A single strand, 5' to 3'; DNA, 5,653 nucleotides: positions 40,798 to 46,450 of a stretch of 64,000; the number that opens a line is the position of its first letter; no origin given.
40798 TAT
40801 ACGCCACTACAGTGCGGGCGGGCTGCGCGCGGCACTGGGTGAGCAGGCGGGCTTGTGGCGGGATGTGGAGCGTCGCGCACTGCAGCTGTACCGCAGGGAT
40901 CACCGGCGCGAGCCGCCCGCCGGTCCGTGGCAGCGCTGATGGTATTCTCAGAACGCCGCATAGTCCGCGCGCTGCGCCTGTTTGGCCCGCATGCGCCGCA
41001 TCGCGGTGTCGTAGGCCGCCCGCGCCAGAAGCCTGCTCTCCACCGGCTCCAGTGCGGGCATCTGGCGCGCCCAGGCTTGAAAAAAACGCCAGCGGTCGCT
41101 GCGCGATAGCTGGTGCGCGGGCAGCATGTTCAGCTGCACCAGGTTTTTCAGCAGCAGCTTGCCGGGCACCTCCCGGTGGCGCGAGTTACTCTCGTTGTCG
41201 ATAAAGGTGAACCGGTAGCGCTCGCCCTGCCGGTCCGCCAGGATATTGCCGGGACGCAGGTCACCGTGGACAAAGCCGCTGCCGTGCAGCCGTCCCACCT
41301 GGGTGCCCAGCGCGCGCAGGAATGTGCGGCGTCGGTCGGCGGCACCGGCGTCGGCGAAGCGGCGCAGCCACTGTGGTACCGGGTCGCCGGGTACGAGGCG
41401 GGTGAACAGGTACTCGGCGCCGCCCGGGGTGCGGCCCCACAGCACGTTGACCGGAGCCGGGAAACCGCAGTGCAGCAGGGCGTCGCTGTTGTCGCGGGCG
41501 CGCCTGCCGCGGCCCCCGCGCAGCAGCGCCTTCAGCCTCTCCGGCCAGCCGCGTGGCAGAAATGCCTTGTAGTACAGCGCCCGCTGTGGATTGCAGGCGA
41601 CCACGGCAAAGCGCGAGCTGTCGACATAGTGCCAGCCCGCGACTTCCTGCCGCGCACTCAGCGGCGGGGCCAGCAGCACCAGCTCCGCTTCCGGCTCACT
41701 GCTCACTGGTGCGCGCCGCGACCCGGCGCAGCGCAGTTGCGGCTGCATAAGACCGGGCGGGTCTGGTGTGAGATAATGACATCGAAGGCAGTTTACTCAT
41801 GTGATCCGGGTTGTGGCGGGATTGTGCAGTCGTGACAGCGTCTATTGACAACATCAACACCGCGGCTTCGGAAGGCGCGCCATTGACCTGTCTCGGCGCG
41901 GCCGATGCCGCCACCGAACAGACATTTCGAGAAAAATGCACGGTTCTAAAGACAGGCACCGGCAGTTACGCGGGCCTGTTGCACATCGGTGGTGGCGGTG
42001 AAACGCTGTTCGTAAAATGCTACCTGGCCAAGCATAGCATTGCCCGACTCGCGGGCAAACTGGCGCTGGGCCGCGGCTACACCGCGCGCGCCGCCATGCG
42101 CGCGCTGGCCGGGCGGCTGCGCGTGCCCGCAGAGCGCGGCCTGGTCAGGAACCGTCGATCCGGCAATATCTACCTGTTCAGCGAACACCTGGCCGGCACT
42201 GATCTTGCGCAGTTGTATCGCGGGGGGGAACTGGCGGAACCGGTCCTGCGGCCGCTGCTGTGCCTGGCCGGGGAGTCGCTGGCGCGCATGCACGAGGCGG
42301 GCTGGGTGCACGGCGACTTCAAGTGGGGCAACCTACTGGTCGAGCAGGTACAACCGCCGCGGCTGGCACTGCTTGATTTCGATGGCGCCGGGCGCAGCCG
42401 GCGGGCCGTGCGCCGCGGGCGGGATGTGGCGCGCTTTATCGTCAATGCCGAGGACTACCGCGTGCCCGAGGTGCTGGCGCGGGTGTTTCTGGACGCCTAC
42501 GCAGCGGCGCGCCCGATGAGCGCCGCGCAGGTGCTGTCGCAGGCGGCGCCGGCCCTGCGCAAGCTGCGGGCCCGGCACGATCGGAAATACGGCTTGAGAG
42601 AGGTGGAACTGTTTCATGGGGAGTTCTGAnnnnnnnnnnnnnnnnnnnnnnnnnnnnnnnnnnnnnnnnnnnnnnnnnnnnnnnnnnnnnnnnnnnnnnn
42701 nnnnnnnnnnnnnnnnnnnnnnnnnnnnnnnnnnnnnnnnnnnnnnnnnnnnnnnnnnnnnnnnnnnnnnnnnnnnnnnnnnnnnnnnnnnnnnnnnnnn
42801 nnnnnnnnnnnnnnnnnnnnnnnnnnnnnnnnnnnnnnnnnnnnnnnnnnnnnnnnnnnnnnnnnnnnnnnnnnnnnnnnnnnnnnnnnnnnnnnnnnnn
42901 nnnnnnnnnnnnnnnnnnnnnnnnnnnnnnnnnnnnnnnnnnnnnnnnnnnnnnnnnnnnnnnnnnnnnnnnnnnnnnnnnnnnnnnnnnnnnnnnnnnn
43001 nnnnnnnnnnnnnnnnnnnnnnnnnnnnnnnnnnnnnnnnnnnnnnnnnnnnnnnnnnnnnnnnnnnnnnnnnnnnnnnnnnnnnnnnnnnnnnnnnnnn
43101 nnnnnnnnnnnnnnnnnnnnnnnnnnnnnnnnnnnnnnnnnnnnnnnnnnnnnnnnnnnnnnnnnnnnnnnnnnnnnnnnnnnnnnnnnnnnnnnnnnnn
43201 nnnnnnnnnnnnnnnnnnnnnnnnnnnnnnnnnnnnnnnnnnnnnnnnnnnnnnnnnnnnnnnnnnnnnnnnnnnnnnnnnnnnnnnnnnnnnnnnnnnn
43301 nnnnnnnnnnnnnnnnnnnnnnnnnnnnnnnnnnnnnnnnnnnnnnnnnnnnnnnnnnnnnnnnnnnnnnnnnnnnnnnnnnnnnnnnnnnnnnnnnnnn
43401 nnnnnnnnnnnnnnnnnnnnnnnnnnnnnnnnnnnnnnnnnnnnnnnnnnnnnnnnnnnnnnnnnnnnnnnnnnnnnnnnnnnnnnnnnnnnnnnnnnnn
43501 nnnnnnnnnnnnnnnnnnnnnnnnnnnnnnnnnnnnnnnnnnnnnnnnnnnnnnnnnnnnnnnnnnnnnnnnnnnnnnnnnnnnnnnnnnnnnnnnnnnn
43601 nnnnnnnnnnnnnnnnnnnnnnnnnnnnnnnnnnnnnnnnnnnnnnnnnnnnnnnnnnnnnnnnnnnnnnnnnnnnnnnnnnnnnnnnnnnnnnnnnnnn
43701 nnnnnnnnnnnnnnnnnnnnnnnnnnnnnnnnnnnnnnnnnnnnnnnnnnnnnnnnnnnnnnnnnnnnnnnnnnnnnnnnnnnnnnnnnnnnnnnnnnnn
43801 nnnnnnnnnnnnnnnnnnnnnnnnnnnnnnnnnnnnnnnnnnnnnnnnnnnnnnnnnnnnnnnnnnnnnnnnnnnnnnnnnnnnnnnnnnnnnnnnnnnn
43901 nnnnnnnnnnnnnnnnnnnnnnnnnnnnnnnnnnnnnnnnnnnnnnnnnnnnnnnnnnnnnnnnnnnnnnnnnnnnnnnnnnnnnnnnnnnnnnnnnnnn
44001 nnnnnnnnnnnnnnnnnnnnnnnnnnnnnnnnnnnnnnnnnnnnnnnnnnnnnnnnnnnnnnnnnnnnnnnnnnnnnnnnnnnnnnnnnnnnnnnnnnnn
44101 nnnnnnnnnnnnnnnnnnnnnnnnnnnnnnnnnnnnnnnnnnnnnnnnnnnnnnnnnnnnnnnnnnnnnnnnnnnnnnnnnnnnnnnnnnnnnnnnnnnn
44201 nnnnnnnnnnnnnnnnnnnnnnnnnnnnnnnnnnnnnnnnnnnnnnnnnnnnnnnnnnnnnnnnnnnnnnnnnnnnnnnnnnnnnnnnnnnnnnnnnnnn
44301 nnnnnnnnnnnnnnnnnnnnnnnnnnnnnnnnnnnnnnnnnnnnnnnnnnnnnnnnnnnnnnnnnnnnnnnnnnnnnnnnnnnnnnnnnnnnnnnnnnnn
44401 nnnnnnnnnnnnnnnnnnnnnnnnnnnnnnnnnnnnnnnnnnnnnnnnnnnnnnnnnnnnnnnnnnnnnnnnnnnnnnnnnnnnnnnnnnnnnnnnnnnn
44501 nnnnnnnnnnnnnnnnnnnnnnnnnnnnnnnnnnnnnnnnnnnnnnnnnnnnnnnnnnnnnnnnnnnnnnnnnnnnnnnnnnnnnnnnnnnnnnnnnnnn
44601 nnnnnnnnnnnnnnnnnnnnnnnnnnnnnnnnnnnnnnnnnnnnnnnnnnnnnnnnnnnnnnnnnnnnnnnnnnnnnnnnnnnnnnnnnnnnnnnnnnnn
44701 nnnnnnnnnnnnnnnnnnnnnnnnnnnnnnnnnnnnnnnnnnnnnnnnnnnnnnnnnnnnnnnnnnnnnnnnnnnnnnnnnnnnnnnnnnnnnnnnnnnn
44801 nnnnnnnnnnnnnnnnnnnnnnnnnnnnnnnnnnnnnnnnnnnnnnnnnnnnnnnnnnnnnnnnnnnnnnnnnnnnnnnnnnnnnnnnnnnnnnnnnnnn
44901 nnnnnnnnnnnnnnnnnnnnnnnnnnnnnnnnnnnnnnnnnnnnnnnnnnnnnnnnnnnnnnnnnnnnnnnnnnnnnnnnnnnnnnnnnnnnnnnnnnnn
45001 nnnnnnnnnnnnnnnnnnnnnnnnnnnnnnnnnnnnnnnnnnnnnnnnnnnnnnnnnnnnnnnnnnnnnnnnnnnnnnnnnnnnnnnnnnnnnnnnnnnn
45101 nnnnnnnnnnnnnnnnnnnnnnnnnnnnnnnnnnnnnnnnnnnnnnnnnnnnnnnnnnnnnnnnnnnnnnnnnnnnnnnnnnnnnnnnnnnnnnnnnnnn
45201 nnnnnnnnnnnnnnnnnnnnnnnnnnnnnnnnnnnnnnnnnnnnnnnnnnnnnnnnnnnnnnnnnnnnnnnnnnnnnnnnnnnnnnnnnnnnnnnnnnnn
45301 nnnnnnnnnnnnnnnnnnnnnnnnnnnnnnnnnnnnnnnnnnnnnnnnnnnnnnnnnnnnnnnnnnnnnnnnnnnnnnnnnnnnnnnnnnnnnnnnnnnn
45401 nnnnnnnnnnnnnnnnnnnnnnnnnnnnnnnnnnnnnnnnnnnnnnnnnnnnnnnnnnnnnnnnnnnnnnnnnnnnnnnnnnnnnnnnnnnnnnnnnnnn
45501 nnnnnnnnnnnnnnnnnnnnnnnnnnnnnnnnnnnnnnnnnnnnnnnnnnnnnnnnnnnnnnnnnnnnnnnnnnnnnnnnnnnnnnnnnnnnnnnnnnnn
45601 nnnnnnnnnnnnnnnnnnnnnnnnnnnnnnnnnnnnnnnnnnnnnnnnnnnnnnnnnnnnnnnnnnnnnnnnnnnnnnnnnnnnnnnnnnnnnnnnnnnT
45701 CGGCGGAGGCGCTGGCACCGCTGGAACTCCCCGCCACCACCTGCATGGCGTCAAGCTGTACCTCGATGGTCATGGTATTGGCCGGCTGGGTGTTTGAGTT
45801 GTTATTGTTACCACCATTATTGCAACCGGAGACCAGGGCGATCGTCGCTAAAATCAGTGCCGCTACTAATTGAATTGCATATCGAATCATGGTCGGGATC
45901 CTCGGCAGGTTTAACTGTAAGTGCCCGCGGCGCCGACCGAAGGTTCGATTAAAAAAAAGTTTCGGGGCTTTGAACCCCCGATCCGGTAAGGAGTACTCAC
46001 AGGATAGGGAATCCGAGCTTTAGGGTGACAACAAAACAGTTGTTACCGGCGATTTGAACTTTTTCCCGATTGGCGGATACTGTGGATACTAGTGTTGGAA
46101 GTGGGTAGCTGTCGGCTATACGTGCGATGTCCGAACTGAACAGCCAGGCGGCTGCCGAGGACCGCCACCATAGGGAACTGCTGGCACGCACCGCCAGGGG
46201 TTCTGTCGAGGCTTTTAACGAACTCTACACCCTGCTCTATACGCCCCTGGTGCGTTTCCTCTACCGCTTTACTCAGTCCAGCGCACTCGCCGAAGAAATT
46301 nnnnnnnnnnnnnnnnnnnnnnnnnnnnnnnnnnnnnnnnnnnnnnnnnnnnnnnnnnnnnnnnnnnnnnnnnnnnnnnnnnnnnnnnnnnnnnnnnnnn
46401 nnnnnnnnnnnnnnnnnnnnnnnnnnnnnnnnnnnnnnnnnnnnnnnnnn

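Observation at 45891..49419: Operon of an ECF sigma factor, an anti-sigma factor, an S8 subtilase and a Gcw_chp-like barrel, divergent from the CHRD/heme-barrel operon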

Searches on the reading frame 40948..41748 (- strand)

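Call 101: search_protein_families(library=pfam, max_evalue=0.001, proteins=[window:40948-41748:-])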
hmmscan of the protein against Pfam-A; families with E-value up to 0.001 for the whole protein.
window:40948-41748:- (266 aa): 2 families
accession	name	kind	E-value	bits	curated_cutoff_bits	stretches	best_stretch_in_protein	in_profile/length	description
PF06293.20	Kdo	-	2e-09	37.6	21.3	1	126-225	107-206/207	Lipopolysaccharide kinase (Kdo/WaaP) family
PF01636.29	APH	-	0.00013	22.2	23.2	0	158-176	169-186/239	Phosphotransferase enzyme family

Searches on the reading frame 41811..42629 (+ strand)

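Call 101: search_protein_families(library=pfam, max_evalue=0.001, proteins=[window:41811-42629:+])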
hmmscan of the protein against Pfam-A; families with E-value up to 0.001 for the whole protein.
window:41811-42629:+ (272 aa): 4 families
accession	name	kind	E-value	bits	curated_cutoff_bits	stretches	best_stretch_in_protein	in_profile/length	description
PF00069.31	Pkinase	-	7.9e-08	32.4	31.7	1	116-223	69-170/263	Protein kinase domain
PF06293.20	Kdo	-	3.7e-06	27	21.3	1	125-205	97-182/207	Lipopolysaccharide kinase (Kdo/WaaP) family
PF01636.29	APH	-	7.3e-06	26.3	23.2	1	163-195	168-199/239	Phosphotransferase enzyme family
PF03109.22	ABC1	-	0.00074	19.2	22.9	1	156-201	179-222/244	ABC1 atypical kinase-like domain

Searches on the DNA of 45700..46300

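Call 85: search_rna_families(source=window, start=45700, end=46300, threshold=evalue, max_evalue=1)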
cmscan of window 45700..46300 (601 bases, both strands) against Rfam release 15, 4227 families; matches with E-value up to 1: 0.
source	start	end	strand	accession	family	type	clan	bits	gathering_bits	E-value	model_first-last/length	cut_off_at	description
